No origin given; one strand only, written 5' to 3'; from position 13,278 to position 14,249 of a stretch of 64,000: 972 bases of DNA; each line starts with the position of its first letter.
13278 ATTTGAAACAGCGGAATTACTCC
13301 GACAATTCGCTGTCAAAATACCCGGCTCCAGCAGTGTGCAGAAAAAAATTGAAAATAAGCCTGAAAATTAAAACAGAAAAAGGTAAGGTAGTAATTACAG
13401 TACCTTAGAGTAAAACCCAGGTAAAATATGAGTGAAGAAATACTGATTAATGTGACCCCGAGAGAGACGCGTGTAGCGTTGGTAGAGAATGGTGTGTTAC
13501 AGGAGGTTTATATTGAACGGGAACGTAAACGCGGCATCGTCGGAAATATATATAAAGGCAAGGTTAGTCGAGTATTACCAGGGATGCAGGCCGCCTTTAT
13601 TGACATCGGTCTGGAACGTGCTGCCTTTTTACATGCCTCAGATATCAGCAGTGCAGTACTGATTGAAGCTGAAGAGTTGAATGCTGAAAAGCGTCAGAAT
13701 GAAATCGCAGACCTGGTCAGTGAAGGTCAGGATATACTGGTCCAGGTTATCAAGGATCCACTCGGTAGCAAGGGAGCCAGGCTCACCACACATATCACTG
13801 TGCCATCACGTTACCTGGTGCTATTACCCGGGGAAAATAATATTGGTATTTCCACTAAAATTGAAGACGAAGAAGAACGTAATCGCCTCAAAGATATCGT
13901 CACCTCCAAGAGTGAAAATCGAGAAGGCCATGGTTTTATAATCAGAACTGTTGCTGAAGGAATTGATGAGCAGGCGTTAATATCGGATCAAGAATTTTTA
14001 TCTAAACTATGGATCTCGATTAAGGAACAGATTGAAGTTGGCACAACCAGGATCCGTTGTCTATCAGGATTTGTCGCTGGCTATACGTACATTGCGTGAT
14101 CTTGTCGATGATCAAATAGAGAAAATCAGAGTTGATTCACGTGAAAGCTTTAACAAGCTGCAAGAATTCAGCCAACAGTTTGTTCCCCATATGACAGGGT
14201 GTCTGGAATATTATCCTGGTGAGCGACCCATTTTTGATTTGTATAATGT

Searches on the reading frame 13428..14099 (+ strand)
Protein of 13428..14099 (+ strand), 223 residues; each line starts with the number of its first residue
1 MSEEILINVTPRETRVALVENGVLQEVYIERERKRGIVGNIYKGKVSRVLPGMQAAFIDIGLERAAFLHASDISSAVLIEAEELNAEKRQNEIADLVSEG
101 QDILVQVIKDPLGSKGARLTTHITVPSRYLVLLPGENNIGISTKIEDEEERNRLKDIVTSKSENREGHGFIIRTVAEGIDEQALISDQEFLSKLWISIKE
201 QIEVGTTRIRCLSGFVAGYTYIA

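Call 65: search_protein_families(library=pfam, proteins=[window:13428-14099:+], max_evalue=0.001)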
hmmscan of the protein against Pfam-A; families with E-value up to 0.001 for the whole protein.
window:13428-14099:+ (223 aa): 2 families
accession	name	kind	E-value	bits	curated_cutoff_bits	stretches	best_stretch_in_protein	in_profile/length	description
PF10150.14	RNase_E_G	-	1e-19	71.5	25.5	1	124-203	1-78/270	Ribonuclease E/G family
PF00575.29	S1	-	1.1e-06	29.4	22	1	38-109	4-61/74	S1 RNA binding domain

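Call 68: list_cluster_members(proteins=[window:13428-14099:+, window:14032-14904:+, window:12739-13371:+, window:14954-18787:+, window:12174-12641:+, window:56588-57223:-, window:55355-56299:+, window:54096-55139:-])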
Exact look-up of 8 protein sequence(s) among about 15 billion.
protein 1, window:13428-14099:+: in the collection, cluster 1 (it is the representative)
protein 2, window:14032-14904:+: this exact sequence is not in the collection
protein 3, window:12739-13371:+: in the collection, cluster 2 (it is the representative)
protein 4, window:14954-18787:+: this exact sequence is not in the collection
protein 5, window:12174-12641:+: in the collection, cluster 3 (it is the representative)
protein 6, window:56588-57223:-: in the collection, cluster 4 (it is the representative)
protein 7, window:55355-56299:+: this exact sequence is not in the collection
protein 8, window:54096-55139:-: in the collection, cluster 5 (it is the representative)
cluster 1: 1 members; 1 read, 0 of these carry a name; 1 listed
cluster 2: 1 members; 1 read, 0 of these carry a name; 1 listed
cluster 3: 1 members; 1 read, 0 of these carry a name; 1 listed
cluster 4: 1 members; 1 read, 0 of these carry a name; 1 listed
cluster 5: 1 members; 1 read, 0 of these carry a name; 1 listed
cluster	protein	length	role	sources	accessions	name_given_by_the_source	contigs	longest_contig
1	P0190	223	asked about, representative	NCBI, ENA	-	-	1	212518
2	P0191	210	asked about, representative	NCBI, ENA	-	-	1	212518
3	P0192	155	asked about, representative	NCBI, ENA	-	-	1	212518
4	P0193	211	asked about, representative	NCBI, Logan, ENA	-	-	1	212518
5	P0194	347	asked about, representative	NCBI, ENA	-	-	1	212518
